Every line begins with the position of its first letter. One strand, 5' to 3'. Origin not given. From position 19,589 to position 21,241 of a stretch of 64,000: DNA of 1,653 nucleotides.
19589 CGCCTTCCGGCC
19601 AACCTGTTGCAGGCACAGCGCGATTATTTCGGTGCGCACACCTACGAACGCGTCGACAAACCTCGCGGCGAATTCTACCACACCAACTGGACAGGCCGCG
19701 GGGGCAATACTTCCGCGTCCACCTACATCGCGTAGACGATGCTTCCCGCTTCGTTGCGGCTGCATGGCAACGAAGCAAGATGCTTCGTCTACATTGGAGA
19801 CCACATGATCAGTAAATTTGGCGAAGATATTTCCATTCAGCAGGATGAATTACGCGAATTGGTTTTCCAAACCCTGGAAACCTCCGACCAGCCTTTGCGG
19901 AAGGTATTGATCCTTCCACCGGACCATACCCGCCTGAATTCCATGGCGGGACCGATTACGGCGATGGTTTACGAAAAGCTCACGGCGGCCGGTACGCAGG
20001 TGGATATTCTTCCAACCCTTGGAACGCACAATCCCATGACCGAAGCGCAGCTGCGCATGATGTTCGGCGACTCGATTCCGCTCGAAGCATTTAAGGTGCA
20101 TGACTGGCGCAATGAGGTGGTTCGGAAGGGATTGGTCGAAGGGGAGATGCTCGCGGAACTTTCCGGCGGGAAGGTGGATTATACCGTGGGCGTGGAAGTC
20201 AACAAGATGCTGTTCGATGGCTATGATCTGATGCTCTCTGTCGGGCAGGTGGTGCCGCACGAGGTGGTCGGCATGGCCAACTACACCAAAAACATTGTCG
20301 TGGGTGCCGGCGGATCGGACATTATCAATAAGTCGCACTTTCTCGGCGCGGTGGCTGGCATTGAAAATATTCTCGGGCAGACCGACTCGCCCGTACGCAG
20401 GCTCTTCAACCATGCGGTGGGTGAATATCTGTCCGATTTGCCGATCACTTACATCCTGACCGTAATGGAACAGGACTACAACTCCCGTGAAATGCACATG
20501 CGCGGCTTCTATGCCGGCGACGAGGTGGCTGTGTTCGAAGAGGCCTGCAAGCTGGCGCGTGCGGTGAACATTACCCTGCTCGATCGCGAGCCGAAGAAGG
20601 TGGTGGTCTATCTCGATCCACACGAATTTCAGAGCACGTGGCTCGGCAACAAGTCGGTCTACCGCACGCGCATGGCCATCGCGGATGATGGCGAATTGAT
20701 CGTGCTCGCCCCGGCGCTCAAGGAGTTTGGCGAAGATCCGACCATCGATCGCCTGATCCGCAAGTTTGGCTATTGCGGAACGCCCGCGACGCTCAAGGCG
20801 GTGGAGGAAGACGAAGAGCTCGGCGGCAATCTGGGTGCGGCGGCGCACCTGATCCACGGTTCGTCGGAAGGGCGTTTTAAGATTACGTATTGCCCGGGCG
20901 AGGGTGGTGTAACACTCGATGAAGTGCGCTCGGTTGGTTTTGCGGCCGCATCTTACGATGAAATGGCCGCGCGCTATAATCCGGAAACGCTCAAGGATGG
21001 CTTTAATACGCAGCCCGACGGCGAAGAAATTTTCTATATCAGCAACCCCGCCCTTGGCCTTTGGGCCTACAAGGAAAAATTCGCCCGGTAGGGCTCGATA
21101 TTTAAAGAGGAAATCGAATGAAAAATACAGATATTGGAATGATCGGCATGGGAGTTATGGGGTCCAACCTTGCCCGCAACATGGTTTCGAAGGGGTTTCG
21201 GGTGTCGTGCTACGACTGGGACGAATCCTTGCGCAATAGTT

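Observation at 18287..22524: LarA-like nickel-pincer-family enzyme sandwiched between two 6-phosphogluconate dehydrogenase paralogues in a hexuronate operon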

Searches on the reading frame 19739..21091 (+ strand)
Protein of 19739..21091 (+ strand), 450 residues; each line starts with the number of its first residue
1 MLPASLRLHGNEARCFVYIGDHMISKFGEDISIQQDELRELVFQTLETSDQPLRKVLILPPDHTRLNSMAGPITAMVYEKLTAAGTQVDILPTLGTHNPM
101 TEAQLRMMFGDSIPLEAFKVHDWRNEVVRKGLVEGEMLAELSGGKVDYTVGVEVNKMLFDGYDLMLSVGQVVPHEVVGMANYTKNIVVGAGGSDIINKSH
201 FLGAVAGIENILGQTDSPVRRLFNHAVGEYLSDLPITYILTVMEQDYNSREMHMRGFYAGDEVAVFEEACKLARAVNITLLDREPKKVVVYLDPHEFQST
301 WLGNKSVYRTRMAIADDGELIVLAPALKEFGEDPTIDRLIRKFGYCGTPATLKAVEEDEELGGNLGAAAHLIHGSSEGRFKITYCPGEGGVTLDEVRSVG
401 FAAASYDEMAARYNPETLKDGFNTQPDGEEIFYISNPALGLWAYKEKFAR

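Call 4: search_protein_families(library=pfam, proteins=[window:19739-21091:+])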
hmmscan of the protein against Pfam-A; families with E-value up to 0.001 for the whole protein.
window:19739-21091:+ (450 aa): 1 family
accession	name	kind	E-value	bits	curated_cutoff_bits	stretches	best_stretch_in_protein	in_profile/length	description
PF09861.14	Lar_N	-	2.5e-13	50.1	23.3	1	46-202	47-194/204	Lactate racemase N-terminal domain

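Call 5: search_protein_families(library=ncbifam, proteins=[window:19739-21091:+])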
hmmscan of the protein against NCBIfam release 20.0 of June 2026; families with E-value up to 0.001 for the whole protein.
window:19739-21091:+ (450 aa): 5 families
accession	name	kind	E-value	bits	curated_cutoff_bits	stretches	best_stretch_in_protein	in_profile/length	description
NF052594.1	NPN_18_hexonate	equivalog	1.6e-182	606.8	500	1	32-443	4-410/411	nickel-dependent putative hexonate epimerase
NF052593.1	NPN_racem_MAR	equivalog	7.7e-15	54.4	500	1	45-333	50-321/415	nickel-dependent malate racemase, LarAH6 family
NF052595.1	NPN_LarAH5_MAR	equivalog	6e-10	38.6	462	1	53-282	57-268/415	nickel-dependent malate racemase, LarAH5 family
NF033504.2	Ni_dep_LarA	equivalog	1.7e-09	36.9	460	1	33-290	40-279/422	nickel-dependent lactate racemase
NF052525.1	NPN_LarAH10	equivalog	6.7e-07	28.3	540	1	50-276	57-274/426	NPN-dependent 2-hydroxyacid racemase, LarAH10 family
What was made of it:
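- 19805..21091 (+): LarA homologue of group 18. Proposed nickel-pincer-nucleotide-dependent D-mannonate/D-gluconate 2-epimerase. NF052594, 606.8 bits against a cut-off of 500 (call 5).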

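Call 6: search_solved_structures(query=window:19739-21091:+, max_evalue=1, show_alignments=2)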
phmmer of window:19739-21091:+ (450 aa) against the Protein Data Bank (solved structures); distinct sequences matched with E-value up to 1: 2.
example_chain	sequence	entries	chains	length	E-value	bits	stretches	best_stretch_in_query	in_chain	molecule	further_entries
4nar_A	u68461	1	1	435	3.4e-30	108.3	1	35-380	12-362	Putative uronate isomerase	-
2yjg_A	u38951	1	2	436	6.6e-05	25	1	46-202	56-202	LACTATE RACEMASE APOPROTEIN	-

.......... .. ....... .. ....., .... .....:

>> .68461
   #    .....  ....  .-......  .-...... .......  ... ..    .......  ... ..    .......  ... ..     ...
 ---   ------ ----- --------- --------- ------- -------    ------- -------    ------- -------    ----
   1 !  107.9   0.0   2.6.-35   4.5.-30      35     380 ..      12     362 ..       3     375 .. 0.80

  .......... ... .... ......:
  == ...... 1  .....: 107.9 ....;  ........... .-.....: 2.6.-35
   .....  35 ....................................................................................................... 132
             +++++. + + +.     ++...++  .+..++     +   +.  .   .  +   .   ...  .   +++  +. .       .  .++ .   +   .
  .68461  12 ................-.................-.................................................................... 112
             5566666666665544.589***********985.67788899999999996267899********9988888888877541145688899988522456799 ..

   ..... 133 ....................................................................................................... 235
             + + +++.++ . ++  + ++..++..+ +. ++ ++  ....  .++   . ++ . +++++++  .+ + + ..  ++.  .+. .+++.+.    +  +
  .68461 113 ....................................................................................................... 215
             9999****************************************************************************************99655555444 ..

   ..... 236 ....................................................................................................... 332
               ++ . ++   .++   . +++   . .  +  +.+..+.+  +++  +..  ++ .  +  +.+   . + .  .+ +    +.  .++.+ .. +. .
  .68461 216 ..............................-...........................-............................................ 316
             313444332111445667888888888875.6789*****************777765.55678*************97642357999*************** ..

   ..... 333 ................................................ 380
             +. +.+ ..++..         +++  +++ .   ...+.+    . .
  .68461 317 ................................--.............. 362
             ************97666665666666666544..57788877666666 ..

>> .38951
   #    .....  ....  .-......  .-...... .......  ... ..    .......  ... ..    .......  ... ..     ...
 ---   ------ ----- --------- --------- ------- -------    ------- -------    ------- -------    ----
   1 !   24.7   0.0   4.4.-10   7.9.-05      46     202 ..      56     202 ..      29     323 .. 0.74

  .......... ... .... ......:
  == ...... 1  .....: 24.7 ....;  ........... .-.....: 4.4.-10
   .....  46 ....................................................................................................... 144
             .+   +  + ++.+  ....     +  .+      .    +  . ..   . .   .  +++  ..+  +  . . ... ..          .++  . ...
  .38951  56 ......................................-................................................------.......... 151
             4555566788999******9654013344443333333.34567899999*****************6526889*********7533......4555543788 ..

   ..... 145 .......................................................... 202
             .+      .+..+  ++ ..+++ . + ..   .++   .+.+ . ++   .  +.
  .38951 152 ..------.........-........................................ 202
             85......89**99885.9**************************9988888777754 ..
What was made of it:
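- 19805..21091 (+): PDB 4NAR by sequence, E 3.4e-30 (call 6).
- Closest known: LarA lactate racemase of Lactiplantibacillus plantarum. Different: L. plantarum LarA did not reach E <= 1 in the sequence search of the PDB (call 6).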

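Call 11: find_encoding_contigs(protein=window:19739-21088:+, flank=10000, max_places=6)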
Protein window:19739-21088:+ (450 aa): no gene with exactly this product is on record in the collection.

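Call 13: find_encoding_contigs(protein=window:19805-21088:+, flank=10000, max_places=6)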
Protein window:19805-21088:+ (428 aa): no gene with exactly this product is on record in the collection.

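Call 18: find_homologous_proteins(query=window:19805-21088:+, max_evalue=1e-10)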
Query window:19805-21088:+ (428 aa): 8000 proteins with E <= 1e-10 among 8000 candidates; the best 120 are listed.
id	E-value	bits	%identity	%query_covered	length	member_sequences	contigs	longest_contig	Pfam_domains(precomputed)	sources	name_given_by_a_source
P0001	3.1e-287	970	100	100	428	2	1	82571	PF09861.15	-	-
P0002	8.8e-256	866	89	100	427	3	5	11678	PF09861.15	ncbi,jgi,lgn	jgi:nickel-dependent lactate racemase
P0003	3.9e-255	864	88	100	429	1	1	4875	PF09861.15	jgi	-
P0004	8.4e-255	863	89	100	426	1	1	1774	PF09861.15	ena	-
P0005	6.0e-253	857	88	100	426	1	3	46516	PF09861.15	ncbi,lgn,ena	-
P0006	8.2e-253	857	88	100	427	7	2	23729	PF09861.15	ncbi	-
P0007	1.0e-250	850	87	100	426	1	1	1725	PF09861.15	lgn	-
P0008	1.1e-250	849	88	100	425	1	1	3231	PF09861.15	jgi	jgi:nickel-dependent lactate racemase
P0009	2.0e-250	849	88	100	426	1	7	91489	PF09861.15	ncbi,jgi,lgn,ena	-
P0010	5.2e-250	847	88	100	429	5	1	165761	PF09861.15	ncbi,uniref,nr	ncbi:lactate racemase domain-containing protein [Novipirellula artificiosorum]|uniref:LarA-like N-te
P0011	1.9e-249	845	87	100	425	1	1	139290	PF09861.15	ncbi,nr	ncbi:lactate racemase domain-containing protein [Pontiellaceae bacterium B1224]|nr:lactate racemase 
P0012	2.0e-249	845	87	100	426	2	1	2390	PF09861.15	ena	-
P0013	5.8e-249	844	88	100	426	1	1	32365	PF09861.15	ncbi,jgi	-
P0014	8.4e-249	843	87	100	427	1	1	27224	PF09861.15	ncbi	-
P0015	4.4e-248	841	86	100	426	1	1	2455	PF09861.15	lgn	-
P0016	1.8e-247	839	86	100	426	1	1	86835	PF09861.15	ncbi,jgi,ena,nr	ncbi:MAG: D-mannonate epimerase [Verrucomicrobia bacterium]|nr:MAG: D-mannonate epimerase [Verrucomi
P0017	2.3e-247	839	86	100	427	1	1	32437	PF09861.15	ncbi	-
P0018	1.3e-246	836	85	100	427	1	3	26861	PF09861.15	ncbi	-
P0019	2.3e-246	835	87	100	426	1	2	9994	PF09861.15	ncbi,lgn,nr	ncbi:MAG: lactate racemase domain-containing protein [Kiritimatiellales bacterium]|nr:lactate racema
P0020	2.6e-246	835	86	100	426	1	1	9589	PF09861.15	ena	-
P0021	4.7e-246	834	85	100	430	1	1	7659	PF09861.15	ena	-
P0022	4.9e-246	834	86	100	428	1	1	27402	PF09861.15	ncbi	-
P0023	7.4e-246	834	86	100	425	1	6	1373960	PF09861.15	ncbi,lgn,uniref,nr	ncbi:hypothetical protein PDESU_03538 [Pontiella desulfatans]|uniref:LarA-like N-terminal domain-con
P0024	2.2e-245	832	86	100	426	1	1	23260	PF09861.15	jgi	jgi:nickel-dependent lactate racemase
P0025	2.3e-245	832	86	100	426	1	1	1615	PF09861.15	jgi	jgi:nickel-dependent lactate racemase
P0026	3.7e-245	831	85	100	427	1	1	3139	PF09861.15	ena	-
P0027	4.4e-245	831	86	100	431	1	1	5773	PF09861.15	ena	-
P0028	4.5e-245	831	86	99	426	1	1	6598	PF09861.15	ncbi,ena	ncbi:MAG TPA: lactate racemase domain-containing protein [Pontiella sp.]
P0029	5.4e-245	831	85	100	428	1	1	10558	PF09861.15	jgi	jgi:nickel-dependent lactate racemase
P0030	6.8e-245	830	87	100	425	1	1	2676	PF09861.15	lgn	-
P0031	6.9e-245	830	86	100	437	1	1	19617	PF09861.15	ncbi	-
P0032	1.0e-244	830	87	100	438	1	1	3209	PF09861.15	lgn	-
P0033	2.0e-244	829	87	100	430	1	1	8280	PF09861.15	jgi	jgi:nickel-dependent lactate racemase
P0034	2.6e-244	829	86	100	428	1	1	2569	PF09861.15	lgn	-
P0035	2.9e-244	828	85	100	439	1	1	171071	PF09861.15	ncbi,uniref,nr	ncbi:lactate racemase domain-containing protein [Pontiella agarivorans]|uniref:Lactate racemase doma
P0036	3.0e-244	828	86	100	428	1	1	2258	PF09861.15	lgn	-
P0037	3.7e-244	828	86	100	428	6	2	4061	PF09861.15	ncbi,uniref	ncbi:lactate racemase domain-containing protein [Pontiella sp.]|uniref:lactate racemase domain-conta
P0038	3.9e-244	828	86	100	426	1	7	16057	PF09861.15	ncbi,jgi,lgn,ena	-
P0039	1.5e-243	826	86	100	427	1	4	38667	PF09861.15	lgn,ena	-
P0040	1.8e-243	826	84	100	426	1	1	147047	PF09861.15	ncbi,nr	ncbi:lactate racemase domain-containing protein [Pontiellaceae bacterium B12227]|nr:lactate racemase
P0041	2.1e-243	826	86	100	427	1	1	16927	PF09861.15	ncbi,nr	ncbi:MAG: DUF2088 domain-containing protein [Kiritimatiellales bacterium]|nr:DUF2088 domain-containi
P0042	3.7e-243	825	85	100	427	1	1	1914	PF09861.15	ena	-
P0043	5.7e-243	824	85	100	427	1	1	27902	PF09861.15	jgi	jgi:nickel-dependent lactate racemase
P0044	1.2e-242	823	84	100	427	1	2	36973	PF09861.15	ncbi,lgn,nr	ncbi:MAG: DUF2088 domain-containing protein [Pontiellaceae bacterium]|nr:DUF2088 domain-containing p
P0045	1.6e-242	823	85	100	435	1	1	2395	PF09861.15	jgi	jgi:nickel-dependent lactate racemase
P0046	7.7e-242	820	84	100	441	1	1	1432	PF09861.15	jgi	jgi:nickel-dependent lactate racemase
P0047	1.4e-241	820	85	100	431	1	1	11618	PF09861.15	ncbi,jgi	-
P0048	3.1e-241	818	85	100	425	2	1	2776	PF09861.15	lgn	-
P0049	4.7e-241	818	86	100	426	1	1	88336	PF09861.15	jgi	jgi:nickel-dependent lactate racemase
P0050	4.9e-241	818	84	100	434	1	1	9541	PF09861.15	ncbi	ncbi:MAG: lactate racemase domain-containing protein [Pontiella sp.]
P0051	3.6e-240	815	84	100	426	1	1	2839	PF09861.15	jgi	jgi:nickel-dependent lactate racemase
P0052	5.1e-240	814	83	100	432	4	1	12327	PF09861.15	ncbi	-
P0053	1.2e-239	813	83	100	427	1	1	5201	PF09861.15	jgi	jgi:nickel-dependent lactate racemase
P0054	3.0e-239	812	84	100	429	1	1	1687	PF09861.15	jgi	jgi:nickel-dependent lactate racemase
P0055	3.1e-239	812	83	100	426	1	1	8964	PF09861.15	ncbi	-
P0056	3.2e-239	812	83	100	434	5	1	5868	PF09861.15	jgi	-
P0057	4.1e-239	811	84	100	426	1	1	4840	PF09861.15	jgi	-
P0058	4.3e-239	811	83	100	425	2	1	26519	PF09861.15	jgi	jgi:nickel-dependent lactate racemase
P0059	6.9e-239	811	83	100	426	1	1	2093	PF09861.15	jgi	-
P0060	7.5e-239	811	82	100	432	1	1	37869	PF09861.15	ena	-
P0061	9.3e-239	810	83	100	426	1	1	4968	PF09861.15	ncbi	-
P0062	1.6e-238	809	82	100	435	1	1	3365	PF09861.15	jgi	-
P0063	2.5e-238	809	82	100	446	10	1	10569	PF09861.15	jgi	jgi:nickel-dependent lactate racemase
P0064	3.3e-238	808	83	100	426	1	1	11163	PF09861.15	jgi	-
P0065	3.6e-238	808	83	100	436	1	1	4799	PF09861.15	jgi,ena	-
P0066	5.2e-238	808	84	100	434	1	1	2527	PF09861.15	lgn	-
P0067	5.2e-238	808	84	100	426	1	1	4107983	PF09861.15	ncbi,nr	ncbi:DUF2088 domain-containing protein [Verrucomicrobia bacterium S94]|nr:DUF2088 domain-containing 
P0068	1.2e-237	807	81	100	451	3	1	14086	PF09861.15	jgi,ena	-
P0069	1.3e-237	806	83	100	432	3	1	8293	PF09861.15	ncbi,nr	ncbi:MAG: DUF2088 domain-containing protein [Verrucomicrobia bacterium]|nr:DUF2088 domain-containing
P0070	1.3e-237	806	83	100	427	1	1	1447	PF09861.15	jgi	jgi:nickel-dependent lactate racemase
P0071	4.4e-237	805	84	100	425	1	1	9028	PF09861.15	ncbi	-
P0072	4.4e-237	805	84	100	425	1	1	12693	PF09861.15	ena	-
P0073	4.5e-237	805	84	100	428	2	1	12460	PF09861.15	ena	-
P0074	4.8e-237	805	84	100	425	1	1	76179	PF09861.15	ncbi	-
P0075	6.8e-237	804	83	100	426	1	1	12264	PF09861.15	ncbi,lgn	-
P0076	1.0e-236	803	82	100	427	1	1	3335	PF09861.15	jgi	-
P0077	1.2e-236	803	83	100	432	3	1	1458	PF09861.15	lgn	-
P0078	1.2e-236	803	82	100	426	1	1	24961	PF09861.15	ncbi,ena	-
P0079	1.6e-236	803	83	100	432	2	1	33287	PF09861.15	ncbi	-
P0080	5.1e-236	801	82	100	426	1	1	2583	PF09861.15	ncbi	-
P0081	8.7e-236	800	83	100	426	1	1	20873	PF09861.15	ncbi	-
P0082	9.8e-236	800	83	100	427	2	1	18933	PF09861.15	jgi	-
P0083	1.3e-235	800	82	100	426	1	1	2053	PF09861.15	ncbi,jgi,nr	ncbi:MAG TPA: lactate racemase domain-containing protein [Tichowtungia sp.]|nr:lactate racemase doma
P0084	1.7e-235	800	82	100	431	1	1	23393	PF09861.15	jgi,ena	-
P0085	3.3e-235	799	82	100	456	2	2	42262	PF09861.15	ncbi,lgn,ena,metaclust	metaclust:\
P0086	4.3e-235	798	82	100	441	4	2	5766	PF09861.15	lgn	-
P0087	4.5e-235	798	83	100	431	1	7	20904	PF09861.15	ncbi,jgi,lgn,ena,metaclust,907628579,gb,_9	metaclust:\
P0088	4.8e-235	798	81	100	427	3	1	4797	PF09861.15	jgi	-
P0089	5.7e-235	798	82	100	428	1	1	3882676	PF09861.15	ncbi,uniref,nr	ncbi:lactate racemase domain-containing protein [Tichowtungia aerotolerans]|uniref:DUF2088 domain-co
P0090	1.7e-234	796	83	98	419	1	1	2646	PF09861.15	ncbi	ncbi:MAG: lactate racemase domain-containing protein, partial [Verrucomicrobiota bacterium]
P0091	2.4e-234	796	81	100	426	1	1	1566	PF09861.15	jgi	-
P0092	3.1e-234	795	82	100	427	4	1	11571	PF09861.15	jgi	jgi:nickel-dependent lactate racemase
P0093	3.6e-234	795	82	100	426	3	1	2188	PF09861.15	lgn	-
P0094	3.7e-234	795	83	100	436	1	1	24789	PF09861.15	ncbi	-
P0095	4.1e-234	795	82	100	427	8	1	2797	PF09861.15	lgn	-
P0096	5.7e-234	794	81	100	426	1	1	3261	PF09861.15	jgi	jgi:nickel-dependent lactate racemase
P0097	5.7e-234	794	82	100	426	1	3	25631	PF09861.15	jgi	-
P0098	5.9e-234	794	83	100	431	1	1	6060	PF09861.15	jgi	-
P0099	9.2e-234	794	83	100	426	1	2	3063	PF09861.15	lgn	-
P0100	1.1e-233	794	82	100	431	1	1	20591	PF09861.15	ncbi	-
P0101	1.1e-233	793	82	100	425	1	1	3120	PF09861.15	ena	-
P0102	1.4e-233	793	78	100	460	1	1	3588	PF09861.15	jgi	jgi:nickel-dependent lactate racemase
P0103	1.6e-233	793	82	100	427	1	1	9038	PF09861.15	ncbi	-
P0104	4.3e-233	792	80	100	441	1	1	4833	PF09861.15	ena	-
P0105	7.1e-233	791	82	100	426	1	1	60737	PF09861.15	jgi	-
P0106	2.6e-232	789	86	95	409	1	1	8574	PF09861.15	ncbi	ncbi:MAG: lactate racemase domain-containing protein [Verrucomicrobiota bacterium]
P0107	3.1e-232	789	81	100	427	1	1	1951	PF09861.15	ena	-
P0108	3.8e-232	788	82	100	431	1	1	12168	PF09861.15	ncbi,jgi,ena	ncbi:MAG: lactate racemase domain-containing protein [Kiritimatiellales bacterium]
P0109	5.8e-232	788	82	100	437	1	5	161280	PF09861.15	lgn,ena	-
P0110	9.8e-232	787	83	100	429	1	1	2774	PF09861.15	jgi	jgi:nickel-dependent lactate racemase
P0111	3.2e-231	785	81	100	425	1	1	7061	PF09861.15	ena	-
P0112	3.9e-231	785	82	100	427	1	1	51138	PF09861.15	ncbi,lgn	-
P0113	5.6e-231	785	80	100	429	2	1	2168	PF09861.15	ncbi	-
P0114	1.1e-230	784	81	100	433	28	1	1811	PF09861.15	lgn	-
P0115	2.1e-230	783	82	100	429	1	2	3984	PF09861.15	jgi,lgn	jgi:nickel-dependent lactate racemase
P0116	2.3e-230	783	81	100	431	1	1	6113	PF09861.15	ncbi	-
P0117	2.5e-230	782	81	100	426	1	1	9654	PF09861.15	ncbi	-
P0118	2.5e-230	782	81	100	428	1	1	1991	PF09861.15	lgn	-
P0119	5.0e-230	781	81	100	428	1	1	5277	PF09861.15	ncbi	-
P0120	7.2e-230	781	82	100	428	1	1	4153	PF09861.15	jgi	jgi:nickel-dependent lactate racemase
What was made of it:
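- Checked: An identical 428-aa protein (P0001) is in the protein collection (call 18).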

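Call 23: find_encoding_contigs(protein=P0001, flank=10000, max_places=3)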
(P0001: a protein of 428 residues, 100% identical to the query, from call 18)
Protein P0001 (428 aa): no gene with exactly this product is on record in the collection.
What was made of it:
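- Tried and rejected: Exact look-ups of the window protein failed for the 450-aa ORF, the 428-aa form and P0001 (calls 11, 13, 23).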

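Call 24: find_encoding_contigs(protein=P0023, flank=10000, max_places=3)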
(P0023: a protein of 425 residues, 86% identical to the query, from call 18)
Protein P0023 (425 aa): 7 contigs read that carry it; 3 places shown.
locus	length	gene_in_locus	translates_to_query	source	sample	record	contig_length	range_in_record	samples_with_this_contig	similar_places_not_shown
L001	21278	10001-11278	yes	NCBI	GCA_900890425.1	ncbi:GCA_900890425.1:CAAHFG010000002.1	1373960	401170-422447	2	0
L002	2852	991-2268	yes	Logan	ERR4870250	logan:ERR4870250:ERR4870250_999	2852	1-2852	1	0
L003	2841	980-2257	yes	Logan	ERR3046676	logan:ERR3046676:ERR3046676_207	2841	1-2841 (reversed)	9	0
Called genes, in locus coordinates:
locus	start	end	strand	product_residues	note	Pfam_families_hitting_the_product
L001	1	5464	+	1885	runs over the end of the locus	PF00082:Peptidase_S8, PF18884:TSP3_bac (faint), PF08309:LVIVD, PF22842:Pel9A-like_beta_helix (weak), PF13229:Beta_helix, PF05048:NosD (weak), PF13229:Beta_helix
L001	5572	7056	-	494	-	PF03786:UxuA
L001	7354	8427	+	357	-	PF00294:PfkB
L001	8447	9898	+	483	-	PF03446:NAD_binding_2, PF00393:6PGD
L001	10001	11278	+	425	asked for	PF09861:Lar_N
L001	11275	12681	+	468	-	PF03446:NAD_binding_2, PF00393:6PGD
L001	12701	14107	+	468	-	PF02614:UxaC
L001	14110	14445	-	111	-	-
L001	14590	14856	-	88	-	PF09656:PGPGW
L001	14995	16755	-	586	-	PF00005:ABC_tran, PF00006:ATP-synt_ab (faint), PF02463:SMC_N (faint), PF13175:AAA_15 (faint), PF13191:AAA_16 (faint), PF12848:ABC_tran_Xtn, PF00005:ABC_tran, PF16326:ABC_tran_CTD, +6 more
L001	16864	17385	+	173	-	PF00027:cNMP_binding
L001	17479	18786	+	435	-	PF06283:ThuA, PF12796:Ank_2, PF13637:Ank_4, PF00023:Ank (weak), PF13857:Ank_5, PF13637:Ank_4, PF12796:Ank_2, PF13637:Ank_4, +5 more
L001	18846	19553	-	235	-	-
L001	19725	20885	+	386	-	PF13173:AAA_14, PF13635:DUF4143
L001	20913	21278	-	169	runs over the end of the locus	PF04390:LptE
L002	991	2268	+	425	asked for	PF09861:Lar_N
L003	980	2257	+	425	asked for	PF09861:Lar_N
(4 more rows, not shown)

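Call 25: find_encoding_contigs(protein=P0089, flank=10000, max_places=2)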
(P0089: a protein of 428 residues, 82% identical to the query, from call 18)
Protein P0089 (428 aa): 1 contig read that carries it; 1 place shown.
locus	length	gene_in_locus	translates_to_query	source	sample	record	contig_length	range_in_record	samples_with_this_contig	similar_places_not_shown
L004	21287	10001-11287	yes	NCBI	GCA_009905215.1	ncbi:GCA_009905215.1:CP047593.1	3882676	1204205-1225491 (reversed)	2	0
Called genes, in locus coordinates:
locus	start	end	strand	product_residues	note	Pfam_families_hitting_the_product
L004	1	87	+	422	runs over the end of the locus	PF07719:TPR_2 (faint), PF13174:TPR_6 (faint), PF13181:TPR_8 (faint), PF13424:TPR_12 (faint), PF13428:TPR_14 (faint), PF14559:TPR_19 (weak), PF13432:TPR_16 (weak), PF14559:TPR_19 (weak), +2 more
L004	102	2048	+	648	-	PF13567:DUF4131, PF03772:Competence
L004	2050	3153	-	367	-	PF13414:TPR_11 (faint), PF00515:TPR_1 (weak), PF07719:TPR_2 (weak), PF13181:TPR_8 (weak), PF13424:TPR_12, PF13432:TPR_16 (weak), PF14559:TPR_19 (weak), PF12895:ANAPC3, +11 more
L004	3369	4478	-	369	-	PF13428:TPR_14 (faint), PF07719:TPR_2 (faint), PF13371:TPR_9 (faint), PF14559:TPR_19 (weak), PF21033:RMD1-3 (faint), PF00515:TPR_1 (faint), PF13432:TPR_16 (weak), PF13424:TPR_12 (weak), +4 more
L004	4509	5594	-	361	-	PF01264:Chorismate_synt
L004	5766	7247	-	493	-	PF03786:UxuA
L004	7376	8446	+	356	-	PF00294:PfkB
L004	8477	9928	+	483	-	PF03446:NAD_binding_2, PF00393:6PGD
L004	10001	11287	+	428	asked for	PF09861:Lar_N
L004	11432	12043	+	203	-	PF00625:Guanylate_kin, PF13671:AAA_33 (weak)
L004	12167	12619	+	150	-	-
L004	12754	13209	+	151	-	PF22811:Zn_ribbon_NrdR, PF03477:ATP-cone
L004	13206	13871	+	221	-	-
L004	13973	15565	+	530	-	PF20154:LNT_N, PF00795:CN_hydrolase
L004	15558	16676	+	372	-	PF03462:PCRF, PF00472:RF-1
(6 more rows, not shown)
